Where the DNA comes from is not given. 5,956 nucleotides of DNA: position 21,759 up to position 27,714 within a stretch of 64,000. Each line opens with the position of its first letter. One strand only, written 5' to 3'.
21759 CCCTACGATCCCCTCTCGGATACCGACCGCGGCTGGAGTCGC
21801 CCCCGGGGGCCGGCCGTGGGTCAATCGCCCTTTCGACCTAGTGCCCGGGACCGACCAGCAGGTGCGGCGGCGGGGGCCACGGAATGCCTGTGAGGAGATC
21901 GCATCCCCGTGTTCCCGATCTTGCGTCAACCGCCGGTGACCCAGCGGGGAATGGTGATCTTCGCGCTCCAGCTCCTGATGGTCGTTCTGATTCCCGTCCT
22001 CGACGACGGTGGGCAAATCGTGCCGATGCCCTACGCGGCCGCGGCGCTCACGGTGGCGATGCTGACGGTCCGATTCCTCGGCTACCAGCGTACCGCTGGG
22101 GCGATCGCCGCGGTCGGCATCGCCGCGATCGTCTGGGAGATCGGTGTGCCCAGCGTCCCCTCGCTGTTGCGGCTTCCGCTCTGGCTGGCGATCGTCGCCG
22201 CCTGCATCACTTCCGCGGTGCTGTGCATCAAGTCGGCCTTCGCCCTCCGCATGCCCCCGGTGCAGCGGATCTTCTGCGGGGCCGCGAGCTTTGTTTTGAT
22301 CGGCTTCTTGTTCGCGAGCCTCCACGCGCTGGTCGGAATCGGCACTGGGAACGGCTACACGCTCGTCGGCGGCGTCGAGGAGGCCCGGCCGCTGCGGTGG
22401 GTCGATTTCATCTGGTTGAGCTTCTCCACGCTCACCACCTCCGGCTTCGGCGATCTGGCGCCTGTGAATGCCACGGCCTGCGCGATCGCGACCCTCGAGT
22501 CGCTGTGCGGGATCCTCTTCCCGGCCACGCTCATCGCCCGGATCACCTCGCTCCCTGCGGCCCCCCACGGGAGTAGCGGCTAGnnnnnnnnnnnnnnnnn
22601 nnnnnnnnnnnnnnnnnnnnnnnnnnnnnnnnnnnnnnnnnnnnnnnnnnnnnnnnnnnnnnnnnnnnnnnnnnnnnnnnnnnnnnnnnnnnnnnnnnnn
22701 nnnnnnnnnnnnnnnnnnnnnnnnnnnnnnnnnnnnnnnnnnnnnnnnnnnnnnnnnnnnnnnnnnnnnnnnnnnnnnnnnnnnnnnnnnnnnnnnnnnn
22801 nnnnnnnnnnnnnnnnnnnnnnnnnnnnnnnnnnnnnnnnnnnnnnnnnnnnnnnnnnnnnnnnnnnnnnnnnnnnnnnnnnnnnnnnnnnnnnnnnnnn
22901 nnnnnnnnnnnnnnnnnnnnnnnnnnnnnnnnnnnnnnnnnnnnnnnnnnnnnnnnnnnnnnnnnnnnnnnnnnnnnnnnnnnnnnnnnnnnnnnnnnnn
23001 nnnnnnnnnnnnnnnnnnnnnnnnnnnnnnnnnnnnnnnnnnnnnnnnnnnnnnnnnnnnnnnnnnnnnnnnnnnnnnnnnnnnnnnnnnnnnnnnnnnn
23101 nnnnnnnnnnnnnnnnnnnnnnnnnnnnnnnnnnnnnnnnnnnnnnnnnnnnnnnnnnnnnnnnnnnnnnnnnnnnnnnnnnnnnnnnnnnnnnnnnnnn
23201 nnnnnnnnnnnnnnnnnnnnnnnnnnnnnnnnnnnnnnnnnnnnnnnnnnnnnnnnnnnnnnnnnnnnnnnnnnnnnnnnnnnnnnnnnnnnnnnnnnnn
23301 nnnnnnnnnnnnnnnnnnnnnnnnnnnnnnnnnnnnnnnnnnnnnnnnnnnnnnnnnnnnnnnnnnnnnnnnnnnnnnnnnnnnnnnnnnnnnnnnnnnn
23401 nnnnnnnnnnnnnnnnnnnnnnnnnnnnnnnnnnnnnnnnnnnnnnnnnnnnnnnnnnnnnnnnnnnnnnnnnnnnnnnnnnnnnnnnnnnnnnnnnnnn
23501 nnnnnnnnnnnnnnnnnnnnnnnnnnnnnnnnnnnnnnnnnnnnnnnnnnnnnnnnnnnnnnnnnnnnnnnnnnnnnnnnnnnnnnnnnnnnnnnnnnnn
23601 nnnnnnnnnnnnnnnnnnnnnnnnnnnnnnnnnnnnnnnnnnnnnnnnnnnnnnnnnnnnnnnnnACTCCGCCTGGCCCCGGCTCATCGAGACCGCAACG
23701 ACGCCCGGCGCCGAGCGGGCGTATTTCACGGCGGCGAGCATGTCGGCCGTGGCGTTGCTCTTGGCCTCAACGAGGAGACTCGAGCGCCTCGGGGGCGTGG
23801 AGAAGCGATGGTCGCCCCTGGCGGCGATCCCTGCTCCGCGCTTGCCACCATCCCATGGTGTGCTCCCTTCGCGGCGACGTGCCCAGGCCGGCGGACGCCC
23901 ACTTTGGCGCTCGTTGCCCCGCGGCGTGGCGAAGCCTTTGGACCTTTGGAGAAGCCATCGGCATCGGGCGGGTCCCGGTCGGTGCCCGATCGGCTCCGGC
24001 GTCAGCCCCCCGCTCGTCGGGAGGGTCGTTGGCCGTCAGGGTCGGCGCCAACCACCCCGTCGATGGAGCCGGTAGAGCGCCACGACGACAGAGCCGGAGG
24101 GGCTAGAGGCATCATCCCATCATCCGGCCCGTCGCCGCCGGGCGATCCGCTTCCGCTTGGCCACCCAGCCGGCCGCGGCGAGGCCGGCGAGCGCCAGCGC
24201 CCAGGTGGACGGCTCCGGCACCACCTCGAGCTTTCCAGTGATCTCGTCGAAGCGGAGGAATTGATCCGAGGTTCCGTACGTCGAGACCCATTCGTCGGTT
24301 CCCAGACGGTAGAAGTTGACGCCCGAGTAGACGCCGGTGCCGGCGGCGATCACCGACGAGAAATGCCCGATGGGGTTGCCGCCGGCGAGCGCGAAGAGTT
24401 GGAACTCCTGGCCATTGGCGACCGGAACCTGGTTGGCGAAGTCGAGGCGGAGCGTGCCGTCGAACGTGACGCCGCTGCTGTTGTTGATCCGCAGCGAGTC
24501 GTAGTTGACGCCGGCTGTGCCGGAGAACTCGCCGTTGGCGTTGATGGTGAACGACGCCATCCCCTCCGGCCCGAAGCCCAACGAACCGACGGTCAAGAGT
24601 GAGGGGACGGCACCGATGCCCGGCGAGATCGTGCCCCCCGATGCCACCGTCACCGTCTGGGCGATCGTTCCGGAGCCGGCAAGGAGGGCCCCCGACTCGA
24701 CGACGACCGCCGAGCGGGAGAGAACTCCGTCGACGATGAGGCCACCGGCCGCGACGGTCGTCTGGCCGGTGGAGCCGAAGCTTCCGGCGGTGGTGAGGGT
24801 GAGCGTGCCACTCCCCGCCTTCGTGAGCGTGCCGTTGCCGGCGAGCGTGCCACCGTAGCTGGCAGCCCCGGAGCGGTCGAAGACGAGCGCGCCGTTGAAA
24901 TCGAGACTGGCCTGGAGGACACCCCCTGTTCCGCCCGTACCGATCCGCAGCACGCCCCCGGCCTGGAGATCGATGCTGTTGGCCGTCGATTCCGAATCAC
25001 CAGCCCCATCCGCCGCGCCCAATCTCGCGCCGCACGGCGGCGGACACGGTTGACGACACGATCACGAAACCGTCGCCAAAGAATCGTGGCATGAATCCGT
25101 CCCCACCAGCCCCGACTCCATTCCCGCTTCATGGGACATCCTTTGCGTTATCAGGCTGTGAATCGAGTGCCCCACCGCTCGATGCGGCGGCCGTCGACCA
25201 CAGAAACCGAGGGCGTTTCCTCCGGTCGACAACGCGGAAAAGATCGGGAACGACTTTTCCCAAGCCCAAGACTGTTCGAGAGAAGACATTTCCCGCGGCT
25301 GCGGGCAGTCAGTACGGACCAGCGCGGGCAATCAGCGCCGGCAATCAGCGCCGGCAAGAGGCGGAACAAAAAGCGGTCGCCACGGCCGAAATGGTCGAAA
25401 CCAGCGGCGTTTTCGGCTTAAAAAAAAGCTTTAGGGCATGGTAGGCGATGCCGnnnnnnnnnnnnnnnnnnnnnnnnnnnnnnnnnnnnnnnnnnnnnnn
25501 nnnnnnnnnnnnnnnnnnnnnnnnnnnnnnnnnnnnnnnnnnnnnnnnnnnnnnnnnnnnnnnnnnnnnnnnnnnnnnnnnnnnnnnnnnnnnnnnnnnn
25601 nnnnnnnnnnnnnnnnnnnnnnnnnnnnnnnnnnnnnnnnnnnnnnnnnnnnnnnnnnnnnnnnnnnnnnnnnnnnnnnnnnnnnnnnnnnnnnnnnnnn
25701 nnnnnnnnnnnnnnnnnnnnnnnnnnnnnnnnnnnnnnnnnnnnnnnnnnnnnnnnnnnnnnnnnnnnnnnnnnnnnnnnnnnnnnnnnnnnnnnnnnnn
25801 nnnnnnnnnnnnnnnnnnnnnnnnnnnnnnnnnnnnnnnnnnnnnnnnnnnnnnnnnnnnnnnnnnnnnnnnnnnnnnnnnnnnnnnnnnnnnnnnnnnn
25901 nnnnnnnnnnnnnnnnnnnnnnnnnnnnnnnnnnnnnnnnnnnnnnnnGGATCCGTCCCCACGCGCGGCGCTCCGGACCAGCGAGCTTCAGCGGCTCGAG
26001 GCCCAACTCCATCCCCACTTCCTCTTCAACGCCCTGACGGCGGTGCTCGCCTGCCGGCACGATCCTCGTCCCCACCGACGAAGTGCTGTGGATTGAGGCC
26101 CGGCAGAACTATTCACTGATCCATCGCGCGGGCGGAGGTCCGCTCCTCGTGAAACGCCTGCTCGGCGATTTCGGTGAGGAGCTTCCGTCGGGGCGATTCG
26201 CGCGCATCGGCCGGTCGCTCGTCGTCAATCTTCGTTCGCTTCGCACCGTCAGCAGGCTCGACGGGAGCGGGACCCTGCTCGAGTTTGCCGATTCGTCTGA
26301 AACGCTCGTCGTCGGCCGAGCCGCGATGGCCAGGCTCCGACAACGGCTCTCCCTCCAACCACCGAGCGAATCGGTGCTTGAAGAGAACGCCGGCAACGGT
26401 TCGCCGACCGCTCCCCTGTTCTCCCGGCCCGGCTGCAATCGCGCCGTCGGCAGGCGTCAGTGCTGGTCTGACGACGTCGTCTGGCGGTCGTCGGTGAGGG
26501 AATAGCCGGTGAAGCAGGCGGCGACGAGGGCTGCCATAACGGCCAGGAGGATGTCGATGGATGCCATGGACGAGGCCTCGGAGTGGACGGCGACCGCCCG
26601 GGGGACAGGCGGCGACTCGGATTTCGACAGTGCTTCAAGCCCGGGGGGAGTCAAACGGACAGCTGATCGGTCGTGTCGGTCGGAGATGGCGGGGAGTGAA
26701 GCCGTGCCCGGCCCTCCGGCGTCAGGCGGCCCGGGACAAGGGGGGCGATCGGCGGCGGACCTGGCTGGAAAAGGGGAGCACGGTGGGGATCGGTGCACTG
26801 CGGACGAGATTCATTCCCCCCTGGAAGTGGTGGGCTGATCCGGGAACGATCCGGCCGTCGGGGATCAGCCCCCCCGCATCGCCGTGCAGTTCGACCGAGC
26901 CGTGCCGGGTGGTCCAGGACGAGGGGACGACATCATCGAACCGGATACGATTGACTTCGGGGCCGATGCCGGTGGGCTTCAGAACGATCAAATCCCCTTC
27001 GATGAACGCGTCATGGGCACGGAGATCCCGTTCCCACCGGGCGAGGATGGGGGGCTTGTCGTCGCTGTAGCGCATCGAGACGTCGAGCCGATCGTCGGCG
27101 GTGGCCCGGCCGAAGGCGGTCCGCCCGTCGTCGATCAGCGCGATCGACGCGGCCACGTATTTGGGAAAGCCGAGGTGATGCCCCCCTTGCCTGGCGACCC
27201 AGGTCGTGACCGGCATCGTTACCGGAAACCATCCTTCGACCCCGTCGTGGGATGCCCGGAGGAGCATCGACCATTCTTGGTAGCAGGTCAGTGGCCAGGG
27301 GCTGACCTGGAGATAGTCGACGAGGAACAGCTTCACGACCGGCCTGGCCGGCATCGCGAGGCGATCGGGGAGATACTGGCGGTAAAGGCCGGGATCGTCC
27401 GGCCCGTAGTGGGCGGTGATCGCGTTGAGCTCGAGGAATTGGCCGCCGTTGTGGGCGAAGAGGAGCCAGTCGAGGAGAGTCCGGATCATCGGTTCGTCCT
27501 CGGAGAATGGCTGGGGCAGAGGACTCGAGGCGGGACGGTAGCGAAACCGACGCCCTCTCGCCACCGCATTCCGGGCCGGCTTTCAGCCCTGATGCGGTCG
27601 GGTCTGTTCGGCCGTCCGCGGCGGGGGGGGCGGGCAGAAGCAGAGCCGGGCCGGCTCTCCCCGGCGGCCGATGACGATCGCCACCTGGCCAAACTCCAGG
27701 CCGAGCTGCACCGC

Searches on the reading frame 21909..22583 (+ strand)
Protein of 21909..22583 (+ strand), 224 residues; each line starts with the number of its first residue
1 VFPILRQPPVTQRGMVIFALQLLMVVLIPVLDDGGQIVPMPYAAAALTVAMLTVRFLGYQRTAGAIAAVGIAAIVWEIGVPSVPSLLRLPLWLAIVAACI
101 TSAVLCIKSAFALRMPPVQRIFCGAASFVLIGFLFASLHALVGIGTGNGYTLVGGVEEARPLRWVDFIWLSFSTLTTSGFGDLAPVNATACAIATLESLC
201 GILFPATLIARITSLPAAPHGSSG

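Call 11: search_protein_families(library=pfam, max_evalue=0.01, proteins=[window:21909-22583:+])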
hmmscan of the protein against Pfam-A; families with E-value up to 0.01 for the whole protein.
window:21909-22583:+ (224 aa): 1 family
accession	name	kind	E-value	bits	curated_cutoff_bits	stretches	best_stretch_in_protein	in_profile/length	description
PF07885.22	Ion_trans_2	-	4.8e-08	33.2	22.5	1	152-214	16-75/79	Ion channel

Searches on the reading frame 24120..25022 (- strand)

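Call 11: search_protein_families(library=pfam, max_evalue=0.01, proteins=[window:24120-25022:-])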
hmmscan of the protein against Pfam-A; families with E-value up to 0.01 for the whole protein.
window:24120-25022:- (300 aa): 2 families
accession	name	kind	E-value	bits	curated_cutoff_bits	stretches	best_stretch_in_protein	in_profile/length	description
PF07589.16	PEP-CTERM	-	1.8e-07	31.4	20.7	1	268-291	2-24/24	PEP-CTERM motif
PF12951.13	PATR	-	0.0066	16.9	27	1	66-97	1-30/30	Passenger-associated-transport-repeat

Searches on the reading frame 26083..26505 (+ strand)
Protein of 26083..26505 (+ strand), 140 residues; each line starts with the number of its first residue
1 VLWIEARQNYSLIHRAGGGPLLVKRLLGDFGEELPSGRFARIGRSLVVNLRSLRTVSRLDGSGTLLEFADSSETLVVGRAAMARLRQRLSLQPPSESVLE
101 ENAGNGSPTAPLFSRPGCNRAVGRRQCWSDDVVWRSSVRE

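Call 11: search_protein_families(library=pfam, max_evalue=0.01, proteins=[window:26083-26505:+])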
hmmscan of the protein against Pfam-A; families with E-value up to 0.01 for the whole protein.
window:26083-26505:+ (140 aa): 1 family
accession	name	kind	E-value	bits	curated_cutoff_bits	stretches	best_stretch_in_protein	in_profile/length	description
PF04397.21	LytTR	-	5.3e-11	43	22.6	1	2-89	12-97/98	LytTr DNA-binding domain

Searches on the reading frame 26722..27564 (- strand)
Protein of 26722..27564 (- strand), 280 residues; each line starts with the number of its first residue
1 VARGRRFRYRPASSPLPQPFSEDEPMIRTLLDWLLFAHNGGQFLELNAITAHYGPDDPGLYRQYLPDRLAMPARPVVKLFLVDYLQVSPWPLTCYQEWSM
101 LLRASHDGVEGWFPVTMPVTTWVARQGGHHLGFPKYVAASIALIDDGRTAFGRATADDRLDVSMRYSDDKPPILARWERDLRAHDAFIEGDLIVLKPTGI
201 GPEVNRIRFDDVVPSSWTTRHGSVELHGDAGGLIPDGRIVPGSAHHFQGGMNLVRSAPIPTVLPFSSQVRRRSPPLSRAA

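Call 11: search_protein_families(library=pfam, max_evalue=0.01, proteins=[window:26722-27564:-])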
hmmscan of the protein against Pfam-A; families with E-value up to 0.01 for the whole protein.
window:26722-27564:- (280 aa): 1 family
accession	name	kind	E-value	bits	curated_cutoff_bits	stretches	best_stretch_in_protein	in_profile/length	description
PF06314.16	ADC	-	1.1e-12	48.4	29.8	1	48-227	23-201/238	Acetoacetate decarboxylase (ADC)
